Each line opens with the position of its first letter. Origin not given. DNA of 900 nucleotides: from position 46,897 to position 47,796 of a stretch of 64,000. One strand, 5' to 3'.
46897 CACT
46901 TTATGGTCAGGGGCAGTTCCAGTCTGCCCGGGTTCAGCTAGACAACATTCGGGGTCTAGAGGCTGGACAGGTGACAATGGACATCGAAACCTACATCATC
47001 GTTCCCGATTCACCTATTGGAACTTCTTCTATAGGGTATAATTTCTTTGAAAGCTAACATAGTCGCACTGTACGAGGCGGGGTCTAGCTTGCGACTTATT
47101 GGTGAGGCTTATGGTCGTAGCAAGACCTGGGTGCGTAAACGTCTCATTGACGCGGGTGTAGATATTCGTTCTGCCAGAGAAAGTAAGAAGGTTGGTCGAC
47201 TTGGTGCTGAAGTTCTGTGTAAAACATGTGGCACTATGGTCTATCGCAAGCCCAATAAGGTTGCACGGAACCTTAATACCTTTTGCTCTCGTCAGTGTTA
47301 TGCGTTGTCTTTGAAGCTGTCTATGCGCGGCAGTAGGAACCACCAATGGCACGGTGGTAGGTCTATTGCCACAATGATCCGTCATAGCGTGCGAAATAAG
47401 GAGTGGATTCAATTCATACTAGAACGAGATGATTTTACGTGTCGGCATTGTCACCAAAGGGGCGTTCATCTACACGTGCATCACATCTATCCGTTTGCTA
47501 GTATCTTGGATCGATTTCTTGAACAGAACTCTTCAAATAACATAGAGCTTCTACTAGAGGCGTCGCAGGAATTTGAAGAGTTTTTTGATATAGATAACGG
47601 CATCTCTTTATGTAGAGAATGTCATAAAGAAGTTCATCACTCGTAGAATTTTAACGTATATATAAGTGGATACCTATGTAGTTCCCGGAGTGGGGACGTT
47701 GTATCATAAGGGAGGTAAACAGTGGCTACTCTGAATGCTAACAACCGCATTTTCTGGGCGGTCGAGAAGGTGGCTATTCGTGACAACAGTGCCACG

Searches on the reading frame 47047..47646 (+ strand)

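Call 56: search_protein_families(library=phrogs, proteins=[window:47047-47646:+], max_evalue=0.01)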
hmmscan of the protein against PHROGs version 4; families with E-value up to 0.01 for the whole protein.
window:47047-47646:+ (199 aa): 13 families
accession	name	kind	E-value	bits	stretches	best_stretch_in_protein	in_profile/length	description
phrog_8446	-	DNA, RNA and nucleotide metabolism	1.1e-19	71.9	1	8-196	68-195/211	HNH endonuclease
phrog_1271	-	DNA, RNA and nucleotide metabolism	2.4e-12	47.9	1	53-198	210-317/361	HNH endonuclease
phrog_144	-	DNA, RNA and nucleotide metabolism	1.1e-08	35.9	1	105-198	60-134/175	HNH endonuclease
phrog_119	-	DNA, RNA and nucleotide metabolism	9.4e-08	32.3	1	102-198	173-256/443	HNH endonuclease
phrog_5956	-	DNA, RNA and nucleotide metabolism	8.5e-07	29.7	1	117-197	47-108/138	HNH endonuclease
phrog_5104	-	unknown function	9.2e-07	29.7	1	54-198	76-211/228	-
phrog_589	-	DNA, RNA and nucleotide metabolism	5.1e-06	27.3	1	96-197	57-139/179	HNH endonuclease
phrog_8048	-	DNA, RNA and nucleotide metabolism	7.4e-05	23.1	1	124-198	171-227/273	HNH endonuclease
phrog_740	-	DNA, RNA and nucleotide metabolism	0.00079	19.5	1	114-198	23-86/332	HNH endonuclease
phrog_7785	-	DNA, RNA and nucleotide metabolism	0.0013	19.8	1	99-170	39-104/147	HNH endonuclease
phrog_14913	-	DNA, RNA and nucleotide metabolism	0.0023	19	1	50-90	94-133/149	HNH endonuclease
phrog_2308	-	unknown function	0.0034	18.5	0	2-85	6-82/138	-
phrog_4581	-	head and packaging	0.0045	17.4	1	122-197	58-109/395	terminase small subunit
